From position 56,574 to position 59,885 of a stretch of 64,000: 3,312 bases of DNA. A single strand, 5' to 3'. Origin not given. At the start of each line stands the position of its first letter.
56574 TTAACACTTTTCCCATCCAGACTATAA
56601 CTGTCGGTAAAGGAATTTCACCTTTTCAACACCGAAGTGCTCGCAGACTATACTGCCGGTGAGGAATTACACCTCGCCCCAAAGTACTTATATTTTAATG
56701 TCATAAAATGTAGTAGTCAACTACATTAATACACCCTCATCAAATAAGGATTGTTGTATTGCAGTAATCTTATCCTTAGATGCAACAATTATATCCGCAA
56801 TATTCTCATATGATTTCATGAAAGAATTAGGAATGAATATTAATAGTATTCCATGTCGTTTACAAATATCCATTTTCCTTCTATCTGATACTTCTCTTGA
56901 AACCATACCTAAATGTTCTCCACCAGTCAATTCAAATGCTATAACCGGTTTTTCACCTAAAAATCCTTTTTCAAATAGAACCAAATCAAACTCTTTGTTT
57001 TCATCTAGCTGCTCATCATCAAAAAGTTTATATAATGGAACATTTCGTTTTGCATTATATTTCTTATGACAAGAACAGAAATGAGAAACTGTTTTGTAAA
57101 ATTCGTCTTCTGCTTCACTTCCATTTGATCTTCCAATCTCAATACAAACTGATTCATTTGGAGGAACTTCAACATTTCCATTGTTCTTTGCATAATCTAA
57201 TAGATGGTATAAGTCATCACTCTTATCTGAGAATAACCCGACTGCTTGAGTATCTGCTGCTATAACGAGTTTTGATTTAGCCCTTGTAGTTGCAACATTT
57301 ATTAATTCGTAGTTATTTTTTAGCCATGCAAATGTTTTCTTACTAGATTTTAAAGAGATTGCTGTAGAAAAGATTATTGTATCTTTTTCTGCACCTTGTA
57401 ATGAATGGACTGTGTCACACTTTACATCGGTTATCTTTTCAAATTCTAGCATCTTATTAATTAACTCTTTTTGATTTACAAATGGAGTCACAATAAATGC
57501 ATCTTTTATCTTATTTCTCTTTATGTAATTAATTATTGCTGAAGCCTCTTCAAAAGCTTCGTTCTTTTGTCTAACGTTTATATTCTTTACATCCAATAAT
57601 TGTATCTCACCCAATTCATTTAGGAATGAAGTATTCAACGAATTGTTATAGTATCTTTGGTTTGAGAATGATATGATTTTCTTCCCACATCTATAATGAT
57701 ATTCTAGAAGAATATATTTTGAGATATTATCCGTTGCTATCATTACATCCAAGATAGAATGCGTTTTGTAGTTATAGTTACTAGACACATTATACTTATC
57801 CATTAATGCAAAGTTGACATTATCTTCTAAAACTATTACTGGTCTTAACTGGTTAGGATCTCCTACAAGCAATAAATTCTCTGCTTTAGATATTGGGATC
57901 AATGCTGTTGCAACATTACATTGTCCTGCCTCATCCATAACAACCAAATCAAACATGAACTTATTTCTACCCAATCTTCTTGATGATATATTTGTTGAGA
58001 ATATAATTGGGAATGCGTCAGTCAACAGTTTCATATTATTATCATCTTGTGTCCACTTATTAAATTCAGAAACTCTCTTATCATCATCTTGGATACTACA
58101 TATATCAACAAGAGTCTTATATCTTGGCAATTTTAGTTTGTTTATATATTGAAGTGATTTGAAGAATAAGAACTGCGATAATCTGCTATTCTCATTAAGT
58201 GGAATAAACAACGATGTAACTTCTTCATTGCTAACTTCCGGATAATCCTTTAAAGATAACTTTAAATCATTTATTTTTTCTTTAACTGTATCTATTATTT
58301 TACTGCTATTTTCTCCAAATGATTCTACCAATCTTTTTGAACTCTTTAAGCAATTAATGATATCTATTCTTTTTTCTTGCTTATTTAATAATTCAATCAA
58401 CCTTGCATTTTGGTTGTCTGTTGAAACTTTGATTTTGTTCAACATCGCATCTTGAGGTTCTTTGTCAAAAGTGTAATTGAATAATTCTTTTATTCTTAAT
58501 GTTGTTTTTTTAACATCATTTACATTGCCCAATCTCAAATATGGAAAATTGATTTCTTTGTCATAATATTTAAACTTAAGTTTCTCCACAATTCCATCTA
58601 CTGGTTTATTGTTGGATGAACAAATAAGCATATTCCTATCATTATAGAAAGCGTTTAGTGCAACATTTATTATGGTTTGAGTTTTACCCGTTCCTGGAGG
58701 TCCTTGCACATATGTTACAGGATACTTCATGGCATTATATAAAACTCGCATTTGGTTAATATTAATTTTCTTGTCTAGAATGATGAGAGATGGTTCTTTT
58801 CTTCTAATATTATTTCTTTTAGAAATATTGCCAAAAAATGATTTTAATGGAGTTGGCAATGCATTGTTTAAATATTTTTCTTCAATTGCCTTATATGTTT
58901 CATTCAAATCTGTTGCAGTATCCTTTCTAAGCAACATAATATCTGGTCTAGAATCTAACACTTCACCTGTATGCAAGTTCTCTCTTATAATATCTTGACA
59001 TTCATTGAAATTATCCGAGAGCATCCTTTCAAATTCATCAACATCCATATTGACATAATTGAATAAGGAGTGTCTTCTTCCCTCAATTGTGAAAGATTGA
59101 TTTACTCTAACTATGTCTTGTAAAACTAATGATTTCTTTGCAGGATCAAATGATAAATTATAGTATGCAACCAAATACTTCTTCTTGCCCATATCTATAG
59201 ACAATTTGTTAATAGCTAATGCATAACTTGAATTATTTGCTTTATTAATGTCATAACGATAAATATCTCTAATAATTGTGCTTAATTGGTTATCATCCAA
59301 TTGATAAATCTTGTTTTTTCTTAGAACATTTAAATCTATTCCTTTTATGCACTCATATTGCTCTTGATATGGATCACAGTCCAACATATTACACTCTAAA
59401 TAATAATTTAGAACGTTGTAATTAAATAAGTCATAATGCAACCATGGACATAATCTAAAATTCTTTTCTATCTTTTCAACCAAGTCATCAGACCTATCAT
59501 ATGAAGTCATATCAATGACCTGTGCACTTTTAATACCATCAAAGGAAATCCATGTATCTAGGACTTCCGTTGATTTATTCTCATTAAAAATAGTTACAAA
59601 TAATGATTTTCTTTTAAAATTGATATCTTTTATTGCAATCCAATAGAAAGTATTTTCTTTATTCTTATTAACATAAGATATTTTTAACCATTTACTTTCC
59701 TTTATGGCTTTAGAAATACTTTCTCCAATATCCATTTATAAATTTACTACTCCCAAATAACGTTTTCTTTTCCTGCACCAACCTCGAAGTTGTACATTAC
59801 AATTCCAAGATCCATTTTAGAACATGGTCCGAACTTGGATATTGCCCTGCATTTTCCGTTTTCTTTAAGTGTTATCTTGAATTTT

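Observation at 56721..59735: Orphan 1004-aa sensor-like / SF1B helicase / DUF2726-type nuclease protein: candidate single-gene nucleic-acid surveillance or defence module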

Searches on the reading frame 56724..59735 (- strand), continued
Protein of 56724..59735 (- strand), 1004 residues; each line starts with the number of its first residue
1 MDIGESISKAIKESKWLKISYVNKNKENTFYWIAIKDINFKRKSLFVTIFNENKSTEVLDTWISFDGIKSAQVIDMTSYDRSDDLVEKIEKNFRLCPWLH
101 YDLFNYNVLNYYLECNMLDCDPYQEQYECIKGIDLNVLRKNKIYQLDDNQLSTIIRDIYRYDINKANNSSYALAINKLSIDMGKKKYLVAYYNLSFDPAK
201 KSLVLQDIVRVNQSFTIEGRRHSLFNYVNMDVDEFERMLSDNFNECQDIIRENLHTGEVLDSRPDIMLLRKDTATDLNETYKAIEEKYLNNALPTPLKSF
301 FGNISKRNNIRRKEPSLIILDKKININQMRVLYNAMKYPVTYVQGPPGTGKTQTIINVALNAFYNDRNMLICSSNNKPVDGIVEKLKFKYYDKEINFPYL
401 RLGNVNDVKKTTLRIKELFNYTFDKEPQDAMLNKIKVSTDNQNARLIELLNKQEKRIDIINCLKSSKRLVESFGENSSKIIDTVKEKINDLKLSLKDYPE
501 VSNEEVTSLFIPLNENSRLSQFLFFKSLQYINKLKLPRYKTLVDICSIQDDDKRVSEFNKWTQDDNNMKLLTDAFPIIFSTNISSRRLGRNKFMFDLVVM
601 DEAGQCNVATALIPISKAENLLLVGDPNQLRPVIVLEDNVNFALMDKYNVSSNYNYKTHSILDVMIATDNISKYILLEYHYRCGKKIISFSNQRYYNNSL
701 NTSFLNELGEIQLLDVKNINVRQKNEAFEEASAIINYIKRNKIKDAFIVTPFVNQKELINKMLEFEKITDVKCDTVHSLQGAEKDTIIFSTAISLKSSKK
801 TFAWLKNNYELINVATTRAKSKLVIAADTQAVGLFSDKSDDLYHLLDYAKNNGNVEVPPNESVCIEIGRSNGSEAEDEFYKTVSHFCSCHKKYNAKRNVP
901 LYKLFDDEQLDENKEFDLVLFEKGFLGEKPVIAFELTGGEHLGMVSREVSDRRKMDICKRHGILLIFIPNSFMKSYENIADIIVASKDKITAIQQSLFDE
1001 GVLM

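Call 96: find_encoding_contigs(protein=P0119, flank=8000, max_places=1)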
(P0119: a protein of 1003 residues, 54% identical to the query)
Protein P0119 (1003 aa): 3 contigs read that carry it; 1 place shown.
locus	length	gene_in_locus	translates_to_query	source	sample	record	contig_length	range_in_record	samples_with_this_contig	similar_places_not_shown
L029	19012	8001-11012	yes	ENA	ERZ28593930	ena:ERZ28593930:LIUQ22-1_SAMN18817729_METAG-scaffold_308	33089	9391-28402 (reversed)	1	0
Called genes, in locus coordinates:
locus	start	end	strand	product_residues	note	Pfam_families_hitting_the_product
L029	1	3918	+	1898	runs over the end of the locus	-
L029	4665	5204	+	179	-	-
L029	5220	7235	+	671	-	PF00082:Peptidase_S8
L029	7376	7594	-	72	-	-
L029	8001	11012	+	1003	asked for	PF01443:Viral_helicase1 (faint), PF13086:AAA_11, PF13245:AAA_19, PF13604:AAA_30 (faint), PF13087:AAA_12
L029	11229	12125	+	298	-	PF02661:Fic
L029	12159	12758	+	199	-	PF04199:Cyclase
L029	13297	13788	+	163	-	PF12844:HTH_19, PF13560:HTH_31, PF01381:HTH_3, PF13443:HTH_26 (weak)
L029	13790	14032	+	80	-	-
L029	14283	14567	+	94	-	-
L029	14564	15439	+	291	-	-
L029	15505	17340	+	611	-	PF00005:ABC_tran, PF02463:SMC_N (faint), PF13304:AAA_21 (faint)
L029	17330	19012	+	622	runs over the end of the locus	PF13304:AAA_21 (faint), PF00005:ABC_tran, PF02463:SMC_N (faint)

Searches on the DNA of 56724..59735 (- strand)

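Call 76: search_dna_similar(query=L020:5560-8241:+, collection=ecoli_genomes, mode=near, max_rows=12, rows=spread)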
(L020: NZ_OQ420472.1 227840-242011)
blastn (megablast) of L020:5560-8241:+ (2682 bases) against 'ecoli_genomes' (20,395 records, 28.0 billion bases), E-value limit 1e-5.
Records with a match: 649; places in all: 660; records where one place covers at least 80% of the query: 643.
Genomes with a match: 648 of 5426; with a place that covers at least 80% of the query: 642. Places per genome that has any: lowest 1, median 1, highest 5. On chromosomes: 659 places; on plasmids: 1.
Best place of each record, by identity: >=99% 467; 95-99% 181; 90-95% 1.
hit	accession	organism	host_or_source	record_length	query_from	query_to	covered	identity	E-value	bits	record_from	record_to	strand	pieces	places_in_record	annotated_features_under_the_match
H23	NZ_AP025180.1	Escherichia coli strain JP538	Sus scrofa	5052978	1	2682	100%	100.0%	0e+0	4948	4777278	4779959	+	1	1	AAA domain-containing protein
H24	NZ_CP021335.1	Escherichia coli strain 95JB1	fecal sample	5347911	1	2682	100%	99.9%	0e+0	4937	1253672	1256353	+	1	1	AAA domain-containing protein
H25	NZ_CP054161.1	Escherichia coli strain STO_Bone2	Homo sapiens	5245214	1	2682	100%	99.9%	0e+0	4931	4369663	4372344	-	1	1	AAA domain-containing protein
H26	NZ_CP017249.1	Escherichia coli strain NADC 5570/86-24/6565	not applicable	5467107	1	2682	100%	99.9%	0e+0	4929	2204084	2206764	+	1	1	AAA domain-containing protein | hypothetical protein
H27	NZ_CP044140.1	Escherichia coli O157 strain AR-0430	missing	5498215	1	2682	100%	99.9%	0e+0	4929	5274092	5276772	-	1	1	AAA domain-containing protein | hypothetical protein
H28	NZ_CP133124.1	Escherichia coli O157:H7 strain PNUSAE146742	missing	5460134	1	2682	100%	99.9%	0e+0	4929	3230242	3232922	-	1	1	AAA domain-containing protein | hypothetical protein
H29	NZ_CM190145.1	Escherichia coli strain 21437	Homo sapiens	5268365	1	2682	100%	99.8%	0e+0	4926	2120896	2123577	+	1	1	AAA domain-containing protein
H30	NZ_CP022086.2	Escherichia coli O104:H4 strain FDAARGOS_348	Homo sapiens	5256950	1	2682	100%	99.4%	0e+0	4865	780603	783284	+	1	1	AAA domain-containing protein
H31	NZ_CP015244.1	Escherichia coli O91 str. RM7190 strain RM7190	pig feces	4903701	1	2682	100%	99.0%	0e+0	4798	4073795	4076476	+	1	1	AAA domain-containing protein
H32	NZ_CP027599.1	Escherichia coli strain 97-3250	Homo sapiens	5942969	1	2682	100%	98.2%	0e+0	4682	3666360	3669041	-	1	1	AAA domain-containing protein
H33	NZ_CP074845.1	Escherichia coli strain 7_12_30A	bovine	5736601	1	2682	100%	98.2%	0e+0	4682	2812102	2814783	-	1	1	AAA domain-containing protein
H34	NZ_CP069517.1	Escherichia coli strain FDAARGOS_1262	Homo sapiens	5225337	1686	2677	37%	98.6%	0e+0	1755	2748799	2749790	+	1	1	AAA domain-containing protein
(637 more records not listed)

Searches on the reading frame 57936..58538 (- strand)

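Call 18: search_protein_families(library=pfam, proteins=[window:57936-58538:-], max_evalue=10)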
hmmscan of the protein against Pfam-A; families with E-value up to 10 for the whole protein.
window:57936-58538:- (201 aa): 3 families
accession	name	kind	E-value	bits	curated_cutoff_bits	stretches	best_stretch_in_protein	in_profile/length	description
PF16895.10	DUF5085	-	0.00073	20.5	30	1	105-177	52-120/141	Domain of unknown function (DUF5085)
PF15031.11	DUF4528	-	0.025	14.9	27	1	130-179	10-60/126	Domain of unknown function (DUF4528)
PF25792.1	BREX_BrxC_helical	-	0.056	14.2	27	1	15-102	8-98/123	BREX ATP-binding protein BrxC alpha helical domain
